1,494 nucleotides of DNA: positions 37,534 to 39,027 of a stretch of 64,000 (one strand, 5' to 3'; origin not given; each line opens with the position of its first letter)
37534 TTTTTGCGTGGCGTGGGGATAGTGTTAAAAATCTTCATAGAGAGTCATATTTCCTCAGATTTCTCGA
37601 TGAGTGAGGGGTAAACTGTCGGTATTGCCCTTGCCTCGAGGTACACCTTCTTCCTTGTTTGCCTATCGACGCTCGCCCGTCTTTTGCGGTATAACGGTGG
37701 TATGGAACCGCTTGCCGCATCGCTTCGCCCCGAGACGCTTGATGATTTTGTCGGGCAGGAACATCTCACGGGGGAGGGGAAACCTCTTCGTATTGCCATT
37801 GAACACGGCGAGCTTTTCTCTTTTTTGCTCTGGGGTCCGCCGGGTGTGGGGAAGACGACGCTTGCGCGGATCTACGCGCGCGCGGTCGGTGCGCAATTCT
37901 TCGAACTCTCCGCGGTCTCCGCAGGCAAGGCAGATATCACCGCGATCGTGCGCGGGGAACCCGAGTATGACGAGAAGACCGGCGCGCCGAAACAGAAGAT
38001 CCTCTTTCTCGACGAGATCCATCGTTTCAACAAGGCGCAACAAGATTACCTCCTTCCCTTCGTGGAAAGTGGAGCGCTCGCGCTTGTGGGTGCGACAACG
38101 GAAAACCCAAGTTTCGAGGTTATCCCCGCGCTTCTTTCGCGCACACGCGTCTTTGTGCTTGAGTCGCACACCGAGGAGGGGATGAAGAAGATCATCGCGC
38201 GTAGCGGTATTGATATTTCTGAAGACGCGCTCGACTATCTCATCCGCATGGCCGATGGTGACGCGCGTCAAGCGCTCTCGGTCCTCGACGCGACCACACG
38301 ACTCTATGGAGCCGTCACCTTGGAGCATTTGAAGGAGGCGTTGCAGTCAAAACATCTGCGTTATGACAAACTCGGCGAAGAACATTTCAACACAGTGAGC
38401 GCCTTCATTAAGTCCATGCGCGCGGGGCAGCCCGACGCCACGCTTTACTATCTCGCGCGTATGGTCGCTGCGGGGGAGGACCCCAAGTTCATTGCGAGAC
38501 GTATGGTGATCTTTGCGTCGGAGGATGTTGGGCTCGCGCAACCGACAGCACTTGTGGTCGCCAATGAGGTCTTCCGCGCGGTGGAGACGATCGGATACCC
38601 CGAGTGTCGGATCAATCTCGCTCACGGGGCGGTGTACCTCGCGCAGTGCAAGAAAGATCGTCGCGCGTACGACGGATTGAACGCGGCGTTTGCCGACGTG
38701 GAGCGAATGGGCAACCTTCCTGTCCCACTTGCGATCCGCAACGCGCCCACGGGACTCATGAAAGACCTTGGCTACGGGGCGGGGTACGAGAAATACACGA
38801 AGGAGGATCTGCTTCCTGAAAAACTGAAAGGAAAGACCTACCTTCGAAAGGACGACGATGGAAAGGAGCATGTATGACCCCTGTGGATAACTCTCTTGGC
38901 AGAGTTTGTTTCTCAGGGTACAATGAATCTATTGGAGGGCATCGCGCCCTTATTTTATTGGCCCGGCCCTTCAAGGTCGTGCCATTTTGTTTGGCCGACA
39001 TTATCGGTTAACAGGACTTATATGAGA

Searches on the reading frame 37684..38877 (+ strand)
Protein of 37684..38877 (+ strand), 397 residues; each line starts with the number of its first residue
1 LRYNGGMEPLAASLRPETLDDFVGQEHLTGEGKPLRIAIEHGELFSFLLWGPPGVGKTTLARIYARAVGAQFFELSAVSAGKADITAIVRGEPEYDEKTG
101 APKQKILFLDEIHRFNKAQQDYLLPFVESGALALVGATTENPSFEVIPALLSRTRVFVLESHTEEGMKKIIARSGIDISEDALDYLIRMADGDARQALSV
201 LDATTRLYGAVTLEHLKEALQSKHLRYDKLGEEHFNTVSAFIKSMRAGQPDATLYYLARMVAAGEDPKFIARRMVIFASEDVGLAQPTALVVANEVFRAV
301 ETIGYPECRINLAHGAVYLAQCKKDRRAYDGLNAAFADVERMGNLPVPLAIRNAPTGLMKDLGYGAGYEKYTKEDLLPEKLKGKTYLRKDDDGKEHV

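Call 11: search_protein_families(library=pfam, proteins=[window:37684-38877:+], max_evalue=0.01)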
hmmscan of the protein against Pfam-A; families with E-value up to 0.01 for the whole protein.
window:37684-38877:+ (397 aa): 17 families
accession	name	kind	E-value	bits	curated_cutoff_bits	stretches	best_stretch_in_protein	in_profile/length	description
PF12002.13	MgsA_C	-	2.7e-48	164.4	27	1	249-395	3-156/167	MgsA AAA+ ATPase C terminal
PF16193.11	AAA_assoc_2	-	2.7e-22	79.3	34.3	1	175-246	4-81/81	AAA C-terminal domain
PF00004.35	AAA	-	3.3e-15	57.1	21.2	1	48-156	2-125/131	ATPase family associated with various cellular activities (AAA)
PF05496.18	RuvB_N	-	5.6e-15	55.9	27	1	14-135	1-116/159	Holliday junction DNA helicase RuvB P-loop domain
PF07728.20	AAA_5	-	2.2e-08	34.6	22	1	47-136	2-99/139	AAA domain (dynein-related subfamily)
PF13191.12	AAA_16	-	3e-05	25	32.6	1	41-72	21-55/167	AAA ATPase domain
PF00158.32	Sigma54_activat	-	3.2e-05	24.1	20.2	1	104-142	94-132/168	Sigma-54 interaction domain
PF25361.1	AAA_lid_RFC1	-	7.4e-05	22.6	34.9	1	166-204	7-45/59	RFC1-like, AAA+ ATPase lid domain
PF13173.12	AAA_14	-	0.00013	22.4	27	1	48-120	6-79/129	AAA domain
PF01078.27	Mg_chelatase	-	0.00019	21.3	20.3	0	34-63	14-41/207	Magnesium chelatase, subunit ChlI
PF20030.5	bpMoxR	-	0.00022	20.8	27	1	46-124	33-118/205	MoxR domain in the MoxR-vWA-beta-propeller ternary systems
PF13479.12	AAA_24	-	0.0004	20.7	27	1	47-115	5-76/195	AAA domain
PF13401.12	AAA_22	-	0.00048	20.9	27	0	48-70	9-34/130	AAA domain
PF07724.20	AAA_2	-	0.00067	20.2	27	1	44-132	3-104/166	AAA domain (Cdc48 subfamily)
PF07726.17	AAA_3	-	0.0012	19.2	27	1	48-142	3-101/131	ATPase family associated with various cellular activities (AAA)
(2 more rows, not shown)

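Call 14: find_related_loci(query=window:37684-38877:+, collection=genome_contigs, flank=3000)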
Query window:37684-38877:+ (397 aa) in genome_contigs; peptide patterns used: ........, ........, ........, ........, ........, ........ (x = any residue, [..] = any of these).
600 stretches matched a pattern (row limit reached: there are more); 588 encode a relative of the query (tblastn E <= 1e-3); the best 80 are kept; 80 distinct loci.
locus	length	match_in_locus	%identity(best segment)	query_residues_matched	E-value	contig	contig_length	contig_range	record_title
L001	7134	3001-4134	71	8-392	0e+0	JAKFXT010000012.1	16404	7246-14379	MAG: Patescibacteria group bacterium isolate ND4_Bin_14 ND4_0000142, whole genome shotgun sequence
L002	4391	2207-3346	73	1-387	0e+0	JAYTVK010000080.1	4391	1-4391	MAG: Candidatus Lloydbacteria bacterium isolate GFS_5687 GFS_5687_79, whole genome shotgun sequence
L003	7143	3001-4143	71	2-389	0e+0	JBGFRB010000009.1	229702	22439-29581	MAG: Bacillota bacterium isolate BA1A108.2019.Bin.1 NODE_37_length_229702_cov_27.245512, whole genome shotgun sequence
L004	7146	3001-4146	72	1-390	0e+0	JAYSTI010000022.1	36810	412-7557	MAG: Candidatus Lloydbacteria bacterium isolate GFS_12411 GFS_12411_21, whole genome shotgun sequence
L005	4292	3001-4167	70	7-388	0e+0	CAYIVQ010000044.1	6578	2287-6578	MAG TPA_asm: uncultured Candidatus Saccharibacteria bacterium isolate ERP119705_co8_44 genome assembly, contig: NODE_119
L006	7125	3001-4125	71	8-390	0e+0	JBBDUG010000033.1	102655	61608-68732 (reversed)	MAG: Candidatus Paceibacterota bacterium isolate LejiaC_44_66 Lejia_C_447_length_102655_cov_44, whole genome shotgun seq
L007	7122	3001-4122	72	7-387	0e+0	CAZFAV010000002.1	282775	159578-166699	MAG TPA_asm: uncultured Candidatus Peribacteria bacterium isolate SRP342105_co1_342 genome assembly, contig: NODE_32_len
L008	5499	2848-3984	73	6-391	0e+0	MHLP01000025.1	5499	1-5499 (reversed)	MAG: Candidatus Lloydbacteria bacterium RIFCSPLOWO2_01_FULL_50_20 rifcsplowo2_01_scaffold_43788, whole genome shotgun se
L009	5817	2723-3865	70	7-390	0e+0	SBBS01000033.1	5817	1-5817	MAG: bacterium isolate Bin_46_1 Hy_contig19113, whole genome shotgun sequence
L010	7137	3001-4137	70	7-389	0e+0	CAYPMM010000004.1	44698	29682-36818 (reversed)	MAG TPA_asm: uncultured Candidatus Saccharibacteria bacterium isolate binchicken_co38_445 genome assembly, contig: NODE_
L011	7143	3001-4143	69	1-388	0e+0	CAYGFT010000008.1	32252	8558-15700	MAG TPA_asm: uncultured Candidatus Saccharibacteria bacterium isolate ERP113451_co3_1 genome assembly, contig: NODE_928_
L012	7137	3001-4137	71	1-387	0e+0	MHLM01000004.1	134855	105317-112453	MAG: Candidatus Lloydbacteria bacterium RIFCSPHIGHO2_02_FULL_50_18 rifcsphigho2_02_scaffold_193, whole genome shotgun se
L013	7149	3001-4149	69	2-388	0e+0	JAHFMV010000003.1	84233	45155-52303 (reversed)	MAG: Candidatus Kaiserbacteria bacterium isolate nzgw465 NODE_311_length_84234_cov_5.836648, whole genome shotgun sequen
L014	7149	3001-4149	69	3-388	0e+0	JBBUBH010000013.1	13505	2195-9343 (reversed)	MAG: Patescibacteria group bacterium isolate H52-bin061_1 H52_bin061_1_000000000013, whole genome shotgun sequence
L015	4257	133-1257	71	8-389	0e+0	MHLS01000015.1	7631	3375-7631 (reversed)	MAG: Candidatus Lloydbacteria bacterium RIFCSPLOWO2_02_FULL_54_12 rifcsplowo2_02_scaffold_16616, whole genome shotgun se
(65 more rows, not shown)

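Call 20: find_encoding_contigs(protein=window:37702-38877:+, flank=3000, max_places=10)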
Protein window:37702-38877:+ (391 aa): 4 contigs read that carry it; 4 places shown.
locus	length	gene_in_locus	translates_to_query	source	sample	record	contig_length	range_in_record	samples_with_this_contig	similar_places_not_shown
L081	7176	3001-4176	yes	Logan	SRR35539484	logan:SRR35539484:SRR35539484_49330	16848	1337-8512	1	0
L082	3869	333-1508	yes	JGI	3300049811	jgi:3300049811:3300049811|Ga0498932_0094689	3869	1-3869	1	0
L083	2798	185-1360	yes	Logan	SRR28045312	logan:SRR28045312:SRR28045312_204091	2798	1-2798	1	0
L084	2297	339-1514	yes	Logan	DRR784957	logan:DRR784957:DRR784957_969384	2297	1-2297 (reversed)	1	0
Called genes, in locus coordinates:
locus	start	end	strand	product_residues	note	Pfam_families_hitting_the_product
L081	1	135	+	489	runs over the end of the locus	?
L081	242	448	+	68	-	-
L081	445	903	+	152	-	-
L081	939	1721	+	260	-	PF01427:Peptidase_M15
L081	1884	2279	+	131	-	PF06262:Zincin_1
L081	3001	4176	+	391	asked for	PF05496:RuvB_N, PF00004:AAA, PF07728:AAA_5, PF16193:AAA_assoc_2, PF12002:MgsA_C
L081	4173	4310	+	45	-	-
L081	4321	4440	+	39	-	-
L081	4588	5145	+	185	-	PF07638:Sigma70_ECF, PF04542:Sigma70_r2, PF08281:Sigma70_r4_2, PF04545:Sigma70_r4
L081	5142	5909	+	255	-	-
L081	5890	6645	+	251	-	-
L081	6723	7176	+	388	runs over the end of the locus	PF00390:malic, PF03949:Malic_M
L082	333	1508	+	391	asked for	PF05496:RuvB_N, PF00004:AAA, PF07728:AAA_5, PF16193:AAA_assoc_2, PF12002:MgsA_C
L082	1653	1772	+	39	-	-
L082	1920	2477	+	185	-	PF07638:Sigma70_ECF, PF04542:Sigma70_r2, PF08281:Sigma70_r4_2, PF04545:Sigma70_r4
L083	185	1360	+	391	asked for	PF05496:RuvB_N, PF00004:AAA, PF07728:AAA_5, PF16193:AAA_assoc_2, PF12002:MgsA_C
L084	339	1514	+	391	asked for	PF05496:RuvB_N, PF00004:AAA, PF07728:AAA_5, PF16193:AAA_assoc_2, PF12002:MgsA_C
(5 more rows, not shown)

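Call 22: find_related_loci(query=window:37702-38877:+, collection=metagenome_contigs, flank=3000)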
Query window:37702-38877:+ (391 aa) in metagenome_contigs; peptide patterns used: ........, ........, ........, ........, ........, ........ (x = any residue, [..] = any of these).
600 stretches matched a pattern (row limit reached: there are more); 576 encode a relative of the query (tblastn E <= 1e-3); the best 80 are kept; 80 distinct loci.
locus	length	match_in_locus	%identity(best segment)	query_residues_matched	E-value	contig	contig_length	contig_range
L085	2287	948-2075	74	2-384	0e+0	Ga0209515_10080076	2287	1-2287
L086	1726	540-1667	72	1-383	0e+0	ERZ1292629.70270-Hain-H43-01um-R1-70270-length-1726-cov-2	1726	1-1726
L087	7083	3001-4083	72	2-369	0e+0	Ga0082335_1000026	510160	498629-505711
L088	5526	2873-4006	72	1-385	0e+0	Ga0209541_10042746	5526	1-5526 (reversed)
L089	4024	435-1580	70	2-382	0e+0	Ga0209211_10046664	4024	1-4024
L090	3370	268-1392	71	2-383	0e+0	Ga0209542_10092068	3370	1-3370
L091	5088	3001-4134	70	1-382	0e+0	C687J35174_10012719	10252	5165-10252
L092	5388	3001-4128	69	1-381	0e+0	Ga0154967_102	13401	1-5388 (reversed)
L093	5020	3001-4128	69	1-383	0e+0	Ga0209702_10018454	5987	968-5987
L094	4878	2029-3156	69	1-382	0e+0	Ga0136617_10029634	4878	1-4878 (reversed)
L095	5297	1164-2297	69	2-386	0e+0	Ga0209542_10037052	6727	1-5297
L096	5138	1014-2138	70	2-383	0e+0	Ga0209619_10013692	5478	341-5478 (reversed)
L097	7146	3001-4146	69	2-383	3e-178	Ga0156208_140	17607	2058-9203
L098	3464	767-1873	71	1-373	0e+0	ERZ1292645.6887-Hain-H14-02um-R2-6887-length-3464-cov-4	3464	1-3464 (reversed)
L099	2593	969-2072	71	2-373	0e+0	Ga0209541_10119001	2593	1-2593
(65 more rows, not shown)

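Call 24: find_homologous_proteins(query=window:37702-38877:+, max_evalue=1e-100)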
Query window:37702-38877:+ (391 aa): 8000 proteins with E <= 1e-100 among 8000 candidates; the best 120 are listed.
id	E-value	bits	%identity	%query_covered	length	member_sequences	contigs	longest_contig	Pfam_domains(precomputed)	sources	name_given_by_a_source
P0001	3.0e-237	805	93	100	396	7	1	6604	PF16193.12,PF00004.36,PF05496.19,PF07728.21,PF12002.14,PF13191.13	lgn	-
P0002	8.7e-190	649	77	98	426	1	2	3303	PF00158.33,PF16193.12,PF07724.21,PF00004.36,PF05496.19,PF07728.21,PF12002.14,PF01078.28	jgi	jgi:putative ATPase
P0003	1.9e-189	648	76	98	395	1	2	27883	PF16193.12,PF07724.21,PF25361.2,PF00004.36,PF05496.19,PF07728.21,PF12002.14,PF01078.28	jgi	jgi:putative ATPase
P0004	3.5e-188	644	76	99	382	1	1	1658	PF00158.33,PF16193.12,PF00004.36,PF05496.19,PF07728.21,PF12002.14,PF01078.28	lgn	-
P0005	4.5e-188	643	75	99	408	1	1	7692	PF16193.12,PF00004.36,PF05496.19,PF07728.21,PF12002.14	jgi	jgi:putative ATPase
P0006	4.8e-188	643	77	98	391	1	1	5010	PF00158.33,PF16193.12,PF00004.36,PF05496.19,PF07728.21,PF12002.14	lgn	-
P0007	1.3e-187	642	76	99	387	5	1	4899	PF00158.33,PF16193.12,PF00004.36,PF05496.19,PF07728.21,PF12002.14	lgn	-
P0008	2.0e-187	641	76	98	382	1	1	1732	PF00158.33,PF16193.12,PF00004.36,PF05496.19,PF07728.21,PF12002.14,PF01078.28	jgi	jgi:putative ATPase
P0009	5.2e-187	640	75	100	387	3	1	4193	PF00158.33,PF16193.12,PF00004.36,PF05496.19,PF07728.21,PF12002.14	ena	-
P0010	8.3e-187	639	77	98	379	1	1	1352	PF00158.33,PF16193.12,PF00004.36,PF05496.19,PF07728.21,PF12002.14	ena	-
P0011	1.7e-186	638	77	97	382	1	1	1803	PF00158.33,PF16193.12,PF00004.36,PF05496.19,PF07728.21,PF12002.14,PF01078.28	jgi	jgi:putative ATPase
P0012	4.7e-186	637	75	99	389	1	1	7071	PF16193.12,PF07724.21,PF00004.36,PF05496.19,PF07728.21,PF12002.14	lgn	-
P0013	7.3e-186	636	77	98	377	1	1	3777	PF00158.33,PF16193.12,PF00004.36,PF05496.19,PF07728.21,PF12002.14,PF01078.28,PF13191.13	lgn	-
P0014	1.2e-185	635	75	99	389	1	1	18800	PF16193.12,PF00004.36,PF05496.19,PF07728.21,PF12002.14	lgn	-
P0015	3.6e-185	634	75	99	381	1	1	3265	PF00158.33,PF16193.12,PF00004.36,PF05496.19,PF07728.21,PF12002.14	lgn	-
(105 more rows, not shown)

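Call 25: find_encoding_contigs(protein=P0001, flank=4000, max_places=10)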
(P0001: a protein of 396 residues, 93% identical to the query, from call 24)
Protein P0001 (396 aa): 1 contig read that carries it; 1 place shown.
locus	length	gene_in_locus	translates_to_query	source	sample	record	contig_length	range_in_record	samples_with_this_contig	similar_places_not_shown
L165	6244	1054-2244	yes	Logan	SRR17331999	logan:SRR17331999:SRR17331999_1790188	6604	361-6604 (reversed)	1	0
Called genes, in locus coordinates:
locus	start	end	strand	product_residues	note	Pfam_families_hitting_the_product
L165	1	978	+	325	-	?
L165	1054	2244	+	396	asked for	PF05496:RuvB_N, PF13191:AAA_16 (faint), PF00004:AAA, PF07728:AAA_5, PF16193:AAA_assoc_2, PF12002:MgsA_C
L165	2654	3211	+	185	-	PF07638:Sigma70_ECF (weak), PF04542:Sigma70_r2, PF08281:Sigma70_r4_2, PF04545:Sigma70_r4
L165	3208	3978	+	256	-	-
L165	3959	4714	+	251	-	-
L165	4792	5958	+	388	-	PF00390:malic, PF03949:Malic_M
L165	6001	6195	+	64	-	-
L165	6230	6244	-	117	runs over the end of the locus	-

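Call 26: list_cluster_members(proteins=[P0001])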
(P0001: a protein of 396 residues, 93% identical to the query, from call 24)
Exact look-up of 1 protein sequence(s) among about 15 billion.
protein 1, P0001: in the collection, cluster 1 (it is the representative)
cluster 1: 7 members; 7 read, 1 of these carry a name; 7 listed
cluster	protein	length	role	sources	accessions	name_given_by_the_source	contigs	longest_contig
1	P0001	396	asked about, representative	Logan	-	-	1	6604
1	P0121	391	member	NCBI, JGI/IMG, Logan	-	putative ATPase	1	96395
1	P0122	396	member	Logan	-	-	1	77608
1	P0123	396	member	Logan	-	-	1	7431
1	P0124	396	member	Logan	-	-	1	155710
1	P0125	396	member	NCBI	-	-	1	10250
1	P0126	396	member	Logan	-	-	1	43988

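Call 27: find_encoding_contigs(protein=P0124, flank=6000, max_places=4)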
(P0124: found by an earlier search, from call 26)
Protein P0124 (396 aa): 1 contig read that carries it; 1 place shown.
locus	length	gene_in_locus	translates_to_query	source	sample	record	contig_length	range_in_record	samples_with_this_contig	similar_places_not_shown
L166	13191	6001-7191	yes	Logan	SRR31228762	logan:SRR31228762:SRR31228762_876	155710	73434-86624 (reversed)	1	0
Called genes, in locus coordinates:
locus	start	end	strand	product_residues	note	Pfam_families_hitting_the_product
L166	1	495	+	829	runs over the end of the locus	PF07517:SecA_DEAD, PF01043:SecA_PP_bind, PF21090:P-loop_SecA, PF07516:SecA_SW, PF02810:SEC-C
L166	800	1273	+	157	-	-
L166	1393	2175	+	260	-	PF01427:Peptidase_M15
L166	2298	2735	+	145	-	PF06262:Zincin_1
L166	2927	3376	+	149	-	-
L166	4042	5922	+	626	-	PF22148:Fervidolysin_NPro-like, PF00082:Peptidase_S8, PF00041:fn3 (weak), PF16656:Pur_ac_phosph_N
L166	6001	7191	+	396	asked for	PF05496:RuvB_N, PF13191:AAA_16 (faint), PF00004:AAA, PF07728:AAA_5, PF16193:AAA_assoc_2, PF12002:MgsA_C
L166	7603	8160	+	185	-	PF07638:Sigma70_ECF (weak), PF04542:Sigma70_r2, PF08281:Sigma70_r4_2, PF04545:Sigma70_r4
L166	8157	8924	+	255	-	-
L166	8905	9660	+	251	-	-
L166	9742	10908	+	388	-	PF00390:malic, PF03949:Malic_M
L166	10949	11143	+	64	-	-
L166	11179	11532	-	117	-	-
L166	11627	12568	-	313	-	PF03741:TerC (weak), PF04332:DUF475, PF03741:TerC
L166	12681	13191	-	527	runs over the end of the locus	-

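Call 28: find_encoding_contigs(protein=P0122, flank=6000, max_places=4)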
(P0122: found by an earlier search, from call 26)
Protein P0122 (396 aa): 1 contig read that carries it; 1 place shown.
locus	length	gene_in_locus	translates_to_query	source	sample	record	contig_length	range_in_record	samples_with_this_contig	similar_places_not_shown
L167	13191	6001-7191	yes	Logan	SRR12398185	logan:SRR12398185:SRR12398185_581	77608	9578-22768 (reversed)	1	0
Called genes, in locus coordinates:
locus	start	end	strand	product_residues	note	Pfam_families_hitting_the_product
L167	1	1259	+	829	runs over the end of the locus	PF07517:SecA_DEAD, PF01043:SecA_PP_bind, PF21090:P-loop_SecA, PF07516:SecA_SW, PF02810:SEC-C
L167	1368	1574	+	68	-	-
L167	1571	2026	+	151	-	-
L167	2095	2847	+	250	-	PF01427:Peptidase_M15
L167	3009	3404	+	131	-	PF06262:Zincin_1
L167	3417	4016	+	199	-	-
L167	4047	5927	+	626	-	PF22148:Fervidolysin_NPro-like, PF00082:Peptidase_S8, PF00041:fn3 (weak), PF16656:Pur_ac_phosph_N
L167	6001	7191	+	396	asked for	PF05496:RuvB_N, PF13191:AAA_16 (faint), PF00004:AAA, PF07728:AAA_5, PF16193:AAA_assoc_2, PF12002:MgsA_C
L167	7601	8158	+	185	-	PF07638:Sigma70_ECF (weak), PF04542:Sigma70_r2, PF08281:Sigma70_r4_2, PF04545:Sigma70_r4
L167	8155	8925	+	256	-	-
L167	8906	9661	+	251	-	-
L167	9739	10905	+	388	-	PF00390:malic, PF03949:Malic_M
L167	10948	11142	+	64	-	-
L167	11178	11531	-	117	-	-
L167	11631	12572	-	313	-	PF03741:TerC (weak), PF04332:DUF475, PF03741:TerC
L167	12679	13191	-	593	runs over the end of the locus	-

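Call 29: find_encoding_contigs(protein=P0126, flank=6000, max_places=4)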
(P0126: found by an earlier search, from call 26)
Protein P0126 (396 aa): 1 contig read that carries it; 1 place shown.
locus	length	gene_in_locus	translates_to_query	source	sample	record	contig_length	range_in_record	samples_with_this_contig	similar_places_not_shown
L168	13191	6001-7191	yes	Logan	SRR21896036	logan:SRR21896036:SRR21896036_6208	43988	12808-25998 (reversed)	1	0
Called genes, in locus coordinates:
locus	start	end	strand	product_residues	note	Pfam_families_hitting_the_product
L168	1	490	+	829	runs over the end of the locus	PF07517:SecA_DEAD, PF01043:SecA_PP_bind, PF21090:P-loop_SecA, PF07516:SecA_SW, PF02810:SEC-C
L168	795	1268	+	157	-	-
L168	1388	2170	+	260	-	PF01427:Peptidase_M15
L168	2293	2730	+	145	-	PF06262:Zincin_1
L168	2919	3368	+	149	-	-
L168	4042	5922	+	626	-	PF22148:Fervidolysin_NPro-like, PF00082:Peptidase_S8, PF00041:fn3 (weak), PF16656:Pur_ac_phosph_N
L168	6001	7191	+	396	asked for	PF05496:RuvB_N, PF13191:AAA_16 (faint), PF00004:AAA, PF07728:AAA_5, PF16193:AAA_assoc_2, PF12002:MgsA_C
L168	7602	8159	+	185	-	PF07638:Sigma70_ECF (weak), PF04542:Sigma70_r2, PF08281:Sigma70_r4_2, PF04545:Sigma70_r4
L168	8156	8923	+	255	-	-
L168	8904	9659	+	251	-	-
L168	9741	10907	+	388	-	PF00390:malic, PF03949:Malic_M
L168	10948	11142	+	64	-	-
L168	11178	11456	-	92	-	-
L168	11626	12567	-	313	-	PF03741:TerC (weak), PF04332:DUF475, PF03741:TerC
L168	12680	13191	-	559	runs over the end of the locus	-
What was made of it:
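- On 6S RNA: In L166-L169 an S8 protease gene intervenes (calls 27-29).
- In L166-L169 a protease gene separates the RNA from rarA (calls 27-29).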

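Call 33: find_encoding_contigs(protein=P0125, flank=6000, max_places=4)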
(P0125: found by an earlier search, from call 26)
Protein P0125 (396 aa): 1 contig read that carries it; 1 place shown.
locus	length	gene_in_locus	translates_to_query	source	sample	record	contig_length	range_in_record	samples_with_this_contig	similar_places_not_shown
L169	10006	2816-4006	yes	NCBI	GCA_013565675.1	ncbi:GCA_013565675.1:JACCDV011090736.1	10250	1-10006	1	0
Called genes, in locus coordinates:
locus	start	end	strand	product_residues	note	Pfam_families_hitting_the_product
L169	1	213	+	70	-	?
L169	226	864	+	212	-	-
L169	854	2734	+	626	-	PF22148:Fervidolysin_NPro-like, PF00082:Peptidase_S8, PF00041:fn3 (faint), PF16656:Pur_ac_phosph_N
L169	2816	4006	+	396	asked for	PF05496:RuvB_N, PF13191:AAA_16 (faint), PF00004:AAA, PF07728:AAA_5 (weak), PF16193:AAA_assoc_2, PF12002:MgsA_C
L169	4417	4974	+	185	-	PF07638:Sigma70_ECF (weak), PF04542:Sigma70_r2, PF08281:Sigma70_r4_2, PF04545:Sigma70_r4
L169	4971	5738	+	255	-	-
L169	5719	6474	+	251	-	-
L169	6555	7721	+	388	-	PF00390:malic, PF03949:Malic_M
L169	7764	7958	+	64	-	-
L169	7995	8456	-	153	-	-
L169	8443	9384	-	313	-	PF03741:TerC (weak), PF04332:DUF475, PF03741:TerC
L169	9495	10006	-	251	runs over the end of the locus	?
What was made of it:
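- Gene content changes on both sides of the element among close relatives: the S8 protease and a 149-aa ORF are present or absent (calls 27-29, 33).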

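Call 34: find_encoding_contigs(protein=P0123, flank=6000, max_places=4)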
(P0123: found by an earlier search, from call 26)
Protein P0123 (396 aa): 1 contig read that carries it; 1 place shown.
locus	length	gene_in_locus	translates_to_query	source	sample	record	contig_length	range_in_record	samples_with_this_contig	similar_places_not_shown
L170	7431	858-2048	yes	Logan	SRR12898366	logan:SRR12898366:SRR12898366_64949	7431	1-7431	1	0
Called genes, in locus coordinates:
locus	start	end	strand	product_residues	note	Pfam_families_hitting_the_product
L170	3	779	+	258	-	?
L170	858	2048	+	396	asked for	PF05496:RuvB_N, PF13191:AAA_16 (faint), PF00004:AAA, PF07728:AAA_5, PF16193:AAA_assoc_2, PF12002:MgsA_C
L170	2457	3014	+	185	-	PF07638:Sigma70_ECF (weak), PF04542:Sigma70_r2, PF08281:Sigma70_r4_2, PF04545:Sigma70_r4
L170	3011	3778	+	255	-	-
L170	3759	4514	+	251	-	-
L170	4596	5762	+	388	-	PF00390:malic, PF03949:Malic_M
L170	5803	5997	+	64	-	-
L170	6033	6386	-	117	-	-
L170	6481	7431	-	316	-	PF03741:TerC (weak), PF04332:DUF475, PF03741:TerC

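Call 101: search_protein_families(library=pfam, proteins=[L167:3417-4016:+, L169:226-864:+, L166:2927-3376:+], max_evalue=0.01)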
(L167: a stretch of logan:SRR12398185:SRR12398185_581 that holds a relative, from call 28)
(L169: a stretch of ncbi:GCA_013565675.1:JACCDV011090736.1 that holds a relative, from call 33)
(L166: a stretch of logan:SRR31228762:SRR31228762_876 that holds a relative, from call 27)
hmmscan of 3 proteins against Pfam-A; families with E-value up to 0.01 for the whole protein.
L167:3417-4016:+ (199 aa): 0 families

L169:226-864:+ (212 aa): 0 families

L166:2927-3376:+ (149 aa): 0 families
